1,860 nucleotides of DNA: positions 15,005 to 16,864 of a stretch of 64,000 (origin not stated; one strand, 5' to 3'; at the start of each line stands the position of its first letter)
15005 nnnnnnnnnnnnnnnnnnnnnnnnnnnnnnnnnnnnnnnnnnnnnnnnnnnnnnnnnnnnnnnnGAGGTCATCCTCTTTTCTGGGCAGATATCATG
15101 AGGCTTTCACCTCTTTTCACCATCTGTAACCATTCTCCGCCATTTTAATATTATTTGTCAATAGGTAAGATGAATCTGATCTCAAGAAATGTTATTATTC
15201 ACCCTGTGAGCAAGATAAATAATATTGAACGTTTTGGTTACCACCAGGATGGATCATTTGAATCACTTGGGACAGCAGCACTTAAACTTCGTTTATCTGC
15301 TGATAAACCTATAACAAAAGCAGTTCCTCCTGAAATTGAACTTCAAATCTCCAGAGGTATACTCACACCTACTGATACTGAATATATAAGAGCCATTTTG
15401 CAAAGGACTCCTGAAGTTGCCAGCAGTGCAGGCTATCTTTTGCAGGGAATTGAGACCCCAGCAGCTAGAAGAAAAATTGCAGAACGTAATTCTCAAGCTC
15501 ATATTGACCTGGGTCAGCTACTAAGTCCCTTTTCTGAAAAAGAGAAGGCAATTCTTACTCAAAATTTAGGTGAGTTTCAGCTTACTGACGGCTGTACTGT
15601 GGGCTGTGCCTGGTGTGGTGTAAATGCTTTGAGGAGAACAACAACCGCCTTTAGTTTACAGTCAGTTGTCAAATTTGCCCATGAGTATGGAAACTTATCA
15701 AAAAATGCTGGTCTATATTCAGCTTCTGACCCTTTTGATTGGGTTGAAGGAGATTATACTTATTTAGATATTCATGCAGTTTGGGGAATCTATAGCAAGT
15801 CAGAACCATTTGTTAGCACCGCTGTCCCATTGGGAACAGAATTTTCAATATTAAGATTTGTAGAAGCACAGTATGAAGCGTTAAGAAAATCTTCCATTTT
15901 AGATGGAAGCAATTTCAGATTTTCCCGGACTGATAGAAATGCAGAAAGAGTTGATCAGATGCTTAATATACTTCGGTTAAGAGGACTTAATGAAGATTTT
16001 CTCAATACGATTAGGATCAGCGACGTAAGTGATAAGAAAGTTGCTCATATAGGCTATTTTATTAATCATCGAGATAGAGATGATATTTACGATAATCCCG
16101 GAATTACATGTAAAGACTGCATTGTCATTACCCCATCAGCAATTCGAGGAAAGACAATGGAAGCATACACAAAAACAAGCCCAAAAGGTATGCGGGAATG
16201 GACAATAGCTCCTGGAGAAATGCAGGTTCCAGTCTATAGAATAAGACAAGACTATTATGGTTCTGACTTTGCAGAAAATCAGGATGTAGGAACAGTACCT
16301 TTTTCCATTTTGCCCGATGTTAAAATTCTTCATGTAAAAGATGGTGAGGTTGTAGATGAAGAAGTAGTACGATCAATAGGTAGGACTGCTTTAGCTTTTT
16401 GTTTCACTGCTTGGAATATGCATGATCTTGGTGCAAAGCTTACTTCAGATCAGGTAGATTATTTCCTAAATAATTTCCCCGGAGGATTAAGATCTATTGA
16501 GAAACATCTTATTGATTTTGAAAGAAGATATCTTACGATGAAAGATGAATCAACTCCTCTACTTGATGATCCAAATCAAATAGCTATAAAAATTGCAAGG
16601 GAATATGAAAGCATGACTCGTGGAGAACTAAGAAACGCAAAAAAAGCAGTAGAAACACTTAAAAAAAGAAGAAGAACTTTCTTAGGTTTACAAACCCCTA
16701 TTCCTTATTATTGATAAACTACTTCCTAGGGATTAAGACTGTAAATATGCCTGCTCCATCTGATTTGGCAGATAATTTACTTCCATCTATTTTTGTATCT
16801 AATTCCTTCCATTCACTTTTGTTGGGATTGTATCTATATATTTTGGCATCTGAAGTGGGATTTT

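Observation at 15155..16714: Candidate divergent radical-SAM-like protein encoded divergently from mraZ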

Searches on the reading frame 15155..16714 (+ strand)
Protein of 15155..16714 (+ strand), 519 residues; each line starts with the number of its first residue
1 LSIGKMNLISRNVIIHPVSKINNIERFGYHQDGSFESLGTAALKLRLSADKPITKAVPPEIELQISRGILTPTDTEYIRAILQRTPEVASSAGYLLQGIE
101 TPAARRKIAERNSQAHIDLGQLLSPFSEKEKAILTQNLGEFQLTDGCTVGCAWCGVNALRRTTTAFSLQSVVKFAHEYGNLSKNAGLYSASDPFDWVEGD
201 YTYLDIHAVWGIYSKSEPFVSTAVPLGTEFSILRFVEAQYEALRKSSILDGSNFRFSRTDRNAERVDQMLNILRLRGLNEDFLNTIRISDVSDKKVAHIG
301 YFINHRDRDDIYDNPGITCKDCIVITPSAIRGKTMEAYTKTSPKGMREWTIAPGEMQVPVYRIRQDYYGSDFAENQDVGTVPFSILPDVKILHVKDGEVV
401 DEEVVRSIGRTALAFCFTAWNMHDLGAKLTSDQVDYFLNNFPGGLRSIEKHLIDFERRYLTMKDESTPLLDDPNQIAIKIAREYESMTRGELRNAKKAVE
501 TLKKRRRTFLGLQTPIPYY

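Call 3: search_protein_families(library=pfam, proteins=[window:15155-16714:+], max_evalue=10)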
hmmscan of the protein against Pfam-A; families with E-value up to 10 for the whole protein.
window:15155-16714:+ (519 aa): 1 family
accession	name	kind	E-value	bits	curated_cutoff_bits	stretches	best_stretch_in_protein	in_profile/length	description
PF04055.27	Radical_SAM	-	0.014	16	29.5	1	143-204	3-67/166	Radical SAM superfamily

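Call 4: search_protein_families(library=ncbifam, proteins=[window:15155-16714:+], max_evalue=10)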
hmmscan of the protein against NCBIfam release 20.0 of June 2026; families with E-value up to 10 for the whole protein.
window:15155-16714:+ (519 aa): 2 families
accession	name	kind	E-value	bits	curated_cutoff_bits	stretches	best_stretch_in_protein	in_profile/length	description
TIGR04517.1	rSAM_PoyD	subfamily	2.3e-07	30.2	325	1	129-228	110-213/446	radical SAM family RiPP maturation amino acid epimerase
TIGR04013.1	B12_SAM_MJ_1487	hypoth_equivalog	0.15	10.9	251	1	115-194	134-208/382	TIGR04013 family B12-binding domain/radical SAM domain-containing protein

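Call 5: search_solved_structures(query=window:15155-16714:+, max_evalue=10, show_alignments=2)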
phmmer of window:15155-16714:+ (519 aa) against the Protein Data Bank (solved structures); distinct sequences matched with E-value up to 10: 1.
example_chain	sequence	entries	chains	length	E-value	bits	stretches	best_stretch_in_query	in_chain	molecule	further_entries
8k48_A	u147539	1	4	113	0.73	11.2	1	177-224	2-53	Protein LHCP TRANSLOCATION DEFECT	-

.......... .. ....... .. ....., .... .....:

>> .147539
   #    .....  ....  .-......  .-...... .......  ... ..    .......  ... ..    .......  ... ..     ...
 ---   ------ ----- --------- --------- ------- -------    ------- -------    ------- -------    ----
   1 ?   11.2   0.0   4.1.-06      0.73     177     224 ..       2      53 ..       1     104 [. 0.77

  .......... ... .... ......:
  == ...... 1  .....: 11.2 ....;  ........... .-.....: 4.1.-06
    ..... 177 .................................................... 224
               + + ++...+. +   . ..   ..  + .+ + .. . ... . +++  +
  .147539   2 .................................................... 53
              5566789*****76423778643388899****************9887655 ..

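Call 6: find_homologous_proteins(query=window:15155-16714:+, max_evalue=0.001)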
Query window:15155-16714:+ (519 aa): 17 proteins with E <= 0.001 among 8000 candidates.
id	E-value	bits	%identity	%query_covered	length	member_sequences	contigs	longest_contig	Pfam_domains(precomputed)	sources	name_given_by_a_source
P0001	0.0e+0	1171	100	99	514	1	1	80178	-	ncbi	-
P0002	5.7e-130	452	44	94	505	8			-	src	-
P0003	3.8e-96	340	42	80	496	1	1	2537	-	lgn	-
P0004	7.8e-96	339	41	80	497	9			-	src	-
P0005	5.6e-87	310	37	92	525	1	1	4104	-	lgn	-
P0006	3.4e-41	159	34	62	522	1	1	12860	-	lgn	-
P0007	5.6e-40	155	32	77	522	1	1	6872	-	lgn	-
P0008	1.1e-39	154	30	70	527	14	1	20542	-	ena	-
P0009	1.5e-39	154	29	61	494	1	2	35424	-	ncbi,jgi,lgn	jgi:hypothetical protein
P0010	6.2e-39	152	33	62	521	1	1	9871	-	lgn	-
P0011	1.0e-38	151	30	80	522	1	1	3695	-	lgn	-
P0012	1.4e-37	147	31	69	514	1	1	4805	-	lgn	-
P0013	1.6e-35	140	32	63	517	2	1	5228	-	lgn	-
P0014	1.9e-33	134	27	61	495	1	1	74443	-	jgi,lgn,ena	-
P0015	2.8e-23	100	25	62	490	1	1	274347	-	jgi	jgi:hypothetical protein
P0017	1.2e-10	58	27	68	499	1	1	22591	-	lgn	-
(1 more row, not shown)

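Call 10: search_solved_structures(query=A1, max_evalue=10, show_alignments=4)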
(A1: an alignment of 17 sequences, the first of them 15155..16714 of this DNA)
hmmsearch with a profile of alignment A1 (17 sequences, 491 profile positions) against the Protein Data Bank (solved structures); distinct sequences matched with E-value up to 10: 12.
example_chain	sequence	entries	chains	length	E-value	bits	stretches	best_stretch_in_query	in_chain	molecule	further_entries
8ai3_A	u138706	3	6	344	0.11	14.4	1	112-159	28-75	Putative peptide biosynthesis protein YydG | Radical SAM core domain-containing protein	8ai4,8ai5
8ai6_A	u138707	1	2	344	0.11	14.4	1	112-159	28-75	Putative peptide biosynthesis protein YydG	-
8ai1_A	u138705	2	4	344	0.11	14.4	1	112-159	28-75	Putative peptide biosynthesis protein YydG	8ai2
8tn1_A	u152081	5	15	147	0.49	12.3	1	395-483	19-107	De novo designed 4 helix bundles | De novo designed protein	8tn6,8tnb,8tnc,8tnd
36qx_a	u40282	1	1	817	0.94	11.3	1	60-147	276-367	V-type proton ATPase subunit a1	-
3opk_A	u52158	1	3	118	0.97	11.3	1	342-414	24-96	Divalent-cation tolerance protein cutA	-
4y6i_A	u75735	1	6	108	1.1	11.2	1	343-414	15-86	Divalent-cation tolerance protein CutA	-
3aa8_A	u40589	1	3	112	1.2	11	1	342-414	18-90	Divalent-cation tolerance protein cutA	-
3aa9_A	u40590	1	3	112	1.5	10.7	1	343-414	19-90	Divalent-cation tolerance protein cutA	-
4y65_A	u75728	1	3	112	1.6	10.6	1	343-414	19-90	Divalent-cation tolerance protein CutA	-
3ah6_A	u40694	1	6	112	1.6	10.6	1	342-414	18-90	Divalent-cation tolerance protein cutA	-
1naq_A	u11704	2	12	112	2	10.3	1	343-414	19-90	Periplasmic divalent cation tolerance protein cutA | Divalent-cation tolerance protein CutA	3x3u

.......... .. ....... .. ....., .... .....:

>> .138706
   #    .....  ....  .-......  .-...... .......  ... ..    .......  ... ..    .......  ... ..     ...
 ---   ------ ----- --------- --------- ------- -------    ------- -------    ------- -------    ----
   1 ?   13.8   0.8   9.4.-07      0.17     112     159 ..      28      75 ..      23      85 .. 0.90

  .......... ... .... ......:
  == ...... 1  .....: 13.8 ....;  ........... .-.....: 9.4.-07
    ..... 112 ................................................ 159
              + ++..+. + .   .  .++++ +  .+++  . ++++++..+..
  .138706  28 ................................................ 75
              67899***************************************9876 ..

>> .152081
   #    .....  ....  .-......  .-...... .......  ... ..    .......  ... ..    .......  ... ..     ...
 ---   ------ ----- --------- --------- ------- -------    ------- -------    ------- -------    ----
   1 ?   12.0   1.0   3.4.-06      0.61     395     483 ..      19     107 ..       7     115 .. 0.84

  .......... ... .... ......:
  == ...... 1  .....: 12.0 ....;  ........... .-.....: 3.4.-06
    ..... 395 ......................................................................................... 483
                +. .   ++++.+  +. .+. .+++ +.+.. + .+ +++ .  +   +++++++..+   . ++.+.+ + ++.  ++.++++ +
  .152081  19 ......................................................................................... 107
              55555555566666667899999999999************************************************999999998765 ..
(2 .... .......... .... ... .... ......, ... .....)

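Call 11: search_protein_families(library=pfam, alignment_id=A1, max_evalue=1)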
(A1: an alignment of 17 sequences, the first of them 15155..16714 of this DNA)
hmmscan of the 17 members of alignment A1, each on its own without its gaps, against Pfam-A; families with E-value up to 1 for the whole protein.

A. member 1, window:15155-16714:+ (519 aa): 1 family
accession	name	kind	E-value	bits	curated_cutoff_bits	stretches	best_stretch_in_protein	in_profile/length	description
PF04055.27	Radical_SAM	-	0.014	16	29.5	1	143-204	3-67/166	Radical SAM superfamily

B. families by the number of members that match (of 17 scanned): 8 families
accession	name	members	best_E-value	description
PF04055.27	Radical_SAM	15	2.3e-05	Radical SAM superfamily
PF11436.14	DUF3199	1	0.021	Protein of unknown function (DUF3199)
PF21991.1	capSnatchArena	1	0.037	Cap-snatching endonuclease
PF24623.2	Phage_zn_bind_8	1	0.057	Putative DNA-binding phage zinc finger domain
PF14628.11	DUF4454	1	0.072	Domain of unknown function (DUF4454)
PF24395.1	OLD-like_TOPRIM_1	1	0.13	OLD-like TOPRIM 1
PF08321.18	PPP5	1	0.14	PPP5 TPR repeat region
PF20881.2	G1_gp67_C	1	0.17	Phage G1 gp67, C-terminal domain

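Call 12: find_encoding_contigs(protein=P0002, flank=6000, max_places=4)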
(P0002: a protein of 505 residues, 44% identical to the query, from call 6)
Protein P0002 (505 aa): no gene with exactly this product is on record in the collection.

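Call 13: find_encoding_contigs(protein=P0009, flank=6000, max_places=3)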
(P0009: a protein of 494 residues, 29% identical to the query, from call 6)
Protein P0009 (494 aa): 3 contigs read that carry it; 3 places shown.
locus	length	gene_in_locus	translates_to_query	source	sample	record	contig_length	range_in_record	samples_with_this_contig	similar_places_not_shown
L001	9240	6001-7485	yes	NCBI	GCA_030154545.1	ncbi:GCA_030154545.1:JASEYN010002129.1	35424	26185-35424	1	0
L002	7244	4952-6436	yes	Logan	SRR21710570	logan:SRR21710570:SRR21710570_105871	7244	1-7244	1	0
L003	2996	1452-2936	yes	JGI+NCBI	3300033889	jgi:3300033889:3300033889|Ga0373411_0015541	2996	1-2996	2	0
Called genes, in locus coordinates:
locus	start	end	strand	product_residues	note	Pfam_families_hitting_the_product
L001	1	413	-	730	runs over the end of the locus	-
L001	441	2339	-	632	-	PF01411:tRNA-synt_2c, PF07973:tRNA_SAD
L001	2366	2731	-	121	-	-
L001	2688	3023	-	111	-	-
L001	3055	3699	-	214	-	PF12844:HTH_19, PF13413:HTH_25, PF09136:Glucodextran_B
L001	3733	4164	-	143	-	PF09424:YqeY, PF02637:GatB_Yqey (faint)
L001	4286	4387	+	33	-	-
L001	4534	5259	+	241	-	PF01061:ABC2_membrane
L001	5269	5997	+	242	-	PF00005:ABC_tran, PF13304:AAA_21 (faint)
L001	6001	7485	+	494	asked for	-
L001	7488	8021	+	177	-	-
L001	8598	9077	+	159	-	PF00156:Pribosyltran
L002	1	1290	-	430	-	?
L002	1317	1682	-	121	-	-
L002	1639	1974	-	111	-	-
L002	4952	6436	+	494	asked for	-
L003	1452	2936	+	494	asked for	-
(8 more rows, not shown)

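Call 14: find_encoding_contigs(protein=P0008, flank=6000, max_places=3)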
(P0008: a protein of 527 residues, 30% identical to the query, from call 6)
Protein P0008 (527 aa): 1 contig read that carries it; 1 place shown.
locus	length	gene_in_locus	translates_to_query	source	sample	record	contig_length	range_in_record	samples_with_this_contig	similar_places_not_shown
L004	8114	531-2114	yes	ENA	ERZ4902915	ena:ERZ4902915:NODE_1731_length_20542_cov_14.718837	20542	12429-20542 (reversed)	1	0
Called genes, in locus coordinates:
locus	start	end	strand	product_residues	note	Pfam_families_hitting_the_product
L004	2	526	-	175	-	?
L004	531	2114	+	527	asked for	-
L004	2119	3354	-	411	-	PF04932:Wzy_C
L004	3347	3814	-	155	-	PF01424:R3H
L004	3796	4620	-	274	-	PF02096:60KD_IMP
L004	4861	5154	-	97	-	PF00825:Ribonuclease_P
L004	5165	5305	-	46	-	PF00468:Ribosomal_L34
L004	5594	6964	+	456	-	PF11638:DnaA_N, PF00308:Bac_DnaA, PF00004:AAA, PF08299:Bac_DnaA_C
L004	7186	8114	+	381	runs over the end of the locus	PF00712:DNA_pol3_beta, PF02767:DNA_pol3_beta_2, PF02768:DNA_pol3_beta_3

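Call 15: find_encoding_contigs(protein=P0014, flank=6000, max_places=2)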
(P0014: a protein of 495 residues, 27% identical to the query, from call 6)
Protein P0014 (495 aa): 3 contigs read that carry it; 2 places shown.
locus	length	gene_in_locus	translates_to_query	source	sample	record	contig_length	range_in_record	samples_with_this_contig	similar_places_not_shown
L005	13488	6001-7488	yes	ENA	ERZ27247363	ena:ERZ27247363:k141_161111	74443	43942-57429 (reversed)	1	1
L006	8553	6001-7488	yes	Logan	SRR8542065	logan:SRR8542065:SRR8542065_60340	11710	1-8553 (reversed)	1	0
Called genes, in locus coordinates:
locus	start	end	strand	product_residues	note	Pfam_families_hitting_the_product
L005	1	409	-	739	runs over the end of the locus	-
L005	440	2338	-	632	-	PF01411:tRNA-synt_2c, PF07973:tRNA_SAD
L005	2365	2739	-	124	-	-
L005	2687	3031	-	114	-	-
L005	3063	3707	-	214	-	PF12844:HTH_19, PF13413:HTH_25, PF09136:Glucodextran_B (weak)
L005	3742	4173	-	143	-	PF09424:YqeY, PF02637:GatB_Yqey (weak)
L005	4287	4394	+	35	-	-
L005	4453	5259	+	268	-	PF01061:ABC2_membrane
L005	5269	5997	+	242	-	PF00005:ABC_tran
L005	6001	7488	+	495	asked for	-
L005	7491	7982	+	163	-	PF00717:Peptidase_S24 (weak)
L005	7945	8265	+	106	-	PF05402:PqqD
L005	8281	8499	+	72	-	-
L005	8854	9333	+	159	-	PF00156:Pribosyltran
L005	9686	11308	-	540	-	PF00239:Resolvase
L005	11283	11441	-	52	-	-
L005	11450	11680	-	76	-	-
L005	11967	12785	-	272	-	-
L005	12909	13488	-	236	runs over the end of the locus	-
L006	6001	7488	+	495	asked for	-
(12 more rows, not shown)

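Call 16: find_encoding_contigs(protein=P0015, flank=6000, max_places=2)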
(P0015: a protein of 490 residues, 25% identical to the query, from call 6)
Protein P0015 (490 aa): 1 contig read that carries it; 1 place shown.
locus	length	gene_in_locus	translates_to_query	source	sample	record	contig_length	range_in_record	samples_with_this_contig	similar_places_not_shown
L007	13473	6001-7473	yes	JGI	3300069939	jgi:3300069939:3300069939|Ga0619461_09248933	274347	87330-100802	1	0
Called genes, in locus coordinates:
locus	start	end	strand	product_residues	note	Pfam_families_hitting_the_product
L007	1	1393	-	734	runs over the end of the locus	PF26449:DUF8128, PF01935:DUF87 (faint), PF10412:TrwB_AAD_bind (weak)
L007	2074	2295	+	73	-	-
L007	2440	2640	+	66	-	-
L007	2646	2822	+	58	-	-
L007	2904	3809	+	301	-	PF00318:Ribosomal_S2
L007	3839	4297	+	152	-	PF00889:EF_TS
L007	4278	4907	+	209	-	PF01765:RRF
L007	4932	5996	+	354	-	PF02163:Peptidase_M50, PF04495:GRASP55_65, PF13180:PDZ_2 (weak), PF17820:PDZ_6 (weak)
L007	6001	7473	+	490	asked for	-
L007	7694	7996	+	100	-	PF05402:PqqD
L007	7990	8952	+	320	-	PF06508:QueC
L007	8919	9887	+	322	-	PF06508:QueC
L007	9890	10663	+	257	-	PF01061:ABC2_membrane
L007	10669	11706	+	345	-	PF00005:ABC_tran, PF13304:AAA_21 (faint)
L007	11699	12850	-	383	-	PF02784:Orn_Arg_deC_N, PF00278:Orn_DAP_Arg_deC (weak)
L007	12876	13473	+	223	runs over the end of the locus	PF13578:Methyltransf_24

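Call 17: find_encoding_contigs(protein=P0017, flank=6000, max_places=2)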
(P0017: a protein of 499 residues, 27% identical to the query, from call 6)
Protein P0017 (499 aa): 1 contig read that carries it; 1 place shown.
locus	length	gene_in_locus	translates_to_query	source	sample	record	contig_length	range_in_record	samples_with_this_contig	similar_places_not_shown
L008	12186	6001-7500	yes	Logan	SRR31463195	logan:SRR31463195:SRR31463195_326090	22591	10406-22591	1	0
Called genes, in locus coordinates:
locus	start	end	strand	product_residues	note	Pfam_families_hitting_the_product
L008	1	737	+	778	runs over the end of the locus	PF00133:tRNA-synt_1, PF09334:tRNA-synt_1g, PF08264:Anticodon_1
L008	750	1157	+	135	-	PF13238:AAA_18, PF13521:AAA_28 (faint)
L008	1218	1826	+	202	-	-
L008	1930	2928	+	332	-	PF02615:Ldh_2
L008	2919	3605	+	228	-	-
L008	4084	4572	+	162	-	PF00190:Cupin_1 (weak), PF02311:AraC_binding, PF07883:Cupin_2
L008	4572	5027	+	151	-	PF01230:HIT (weak)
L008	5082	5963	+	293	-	-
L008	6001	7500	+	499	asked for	-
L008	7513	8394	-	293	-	-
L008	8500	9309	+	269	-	PF00459:Inositol_P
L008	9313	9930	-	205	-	PF06414:Zeta_toxin, PF08433:KTI12 (weak), PF13671:AAA_33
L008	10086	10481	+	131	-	PF00551:Formyl_trans_N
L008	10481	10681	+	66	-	PF00551:Formyl_trans_N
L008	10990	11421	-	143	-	PF02590:SPOUT_MTase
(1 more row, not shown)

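Call 18: find_encoding_contigs(protein=P0006, flank=6000, max_places=2)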
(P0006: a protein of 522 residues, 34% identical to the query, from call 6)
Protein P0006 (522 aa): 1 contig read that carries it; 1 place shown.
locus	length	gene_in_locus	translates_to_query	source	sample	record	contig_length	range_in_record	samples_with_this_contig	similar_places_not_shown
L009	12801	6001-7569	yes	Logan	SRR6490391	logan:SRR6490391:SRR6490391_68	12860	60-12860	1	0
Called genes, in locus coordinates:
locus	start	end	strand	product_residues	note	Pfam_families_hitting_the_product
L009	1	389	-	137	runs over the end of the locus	PF00293:NUDIX, PF22327:Nudt16-like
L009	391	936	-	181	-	-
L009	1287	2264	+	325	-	-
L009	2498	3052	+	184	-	PF08207:EFP_N, PF01132:EFP, PF09285:Elong-fact-P_C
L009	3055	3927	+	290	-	PF05977:MFS_3, PF07690:MFS_1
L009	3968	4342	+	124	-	PF07690:MFS_1 (weak)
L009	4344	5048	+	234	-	PF01790:LGT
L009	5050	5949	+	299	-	PF00849:PseudoU_synth_2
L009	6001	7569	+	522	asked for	-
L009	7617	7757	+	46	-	-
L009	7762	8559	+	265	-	PF13399:LytR_C (faint)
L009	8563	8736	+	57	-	-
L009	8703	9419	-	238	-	-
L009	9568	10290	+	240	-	PF20772:TACO1_YebC_N, PF01709:Transcrip_reg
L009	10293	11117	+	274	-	PF18900:DUF5656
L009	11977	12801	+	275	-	?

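Call 24: predict_structure(alignment_id=A1)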
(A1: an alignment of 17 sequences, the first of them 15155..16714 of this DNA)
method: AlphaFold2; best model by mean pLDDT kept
length: 519 residues; sequences in the alignment: 17
mean_pLDDT: 80.9   pTM: 0.82
mean pLDDT of the five models: 80.9, 80.7, 80.6, 80.2, 79.3
residues with pLDDT >= 90: 228; 70-90: 179; 50-70: 66; < 50: 46
segments of 3 or more residues with pLDDT < 50: 1-21, 156-159, 370-381, 513-519
pLDDT, mean of each block of 10 residues (from residue 1): 26 29 55 67 81 76 88 91 92 94 90 92 96 95 82 52 90 91 84 87 85 81 90 92 68 77 92 93 84 55 62 72 95 90 87 97 79 38 81 98 95 92 87 81 83 92 94 92 94 93 78 44
secondary structure, 60 per line:
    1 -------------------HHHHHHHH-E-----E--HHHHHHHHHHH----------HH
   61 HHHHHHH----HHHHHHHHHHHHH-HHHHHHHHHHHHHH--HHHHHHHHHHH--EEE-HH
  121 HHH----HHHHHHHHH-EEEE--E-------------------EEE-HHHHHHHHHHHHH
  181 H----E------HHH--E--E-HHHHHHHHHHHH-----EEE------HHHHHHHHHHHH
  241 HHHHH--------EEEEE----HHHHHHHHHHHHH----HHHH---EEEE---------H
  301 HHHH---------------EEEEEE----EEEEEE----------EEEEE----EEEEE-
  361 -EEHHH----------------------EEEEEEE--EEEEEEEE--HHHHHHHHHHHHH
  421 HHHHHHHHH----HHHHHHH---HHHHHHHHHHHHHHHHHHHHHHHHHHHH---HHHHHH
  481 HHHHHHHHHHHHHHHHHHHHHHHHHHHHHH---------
elements in order: H20-27 H38-48 H59-67 H72-84 H86-99 H102-112 E115-117 H119-123 H128-136 E138-141 E164-166 H168-181 H203-214 E220-222 H229-245 E254-258 H263-275 H280-283 E287-290 H300-304 E320-325 E330-335 E346-350 E355-359 E389-395 E398-405 H408-429 H434-440 H444-471 H475-510
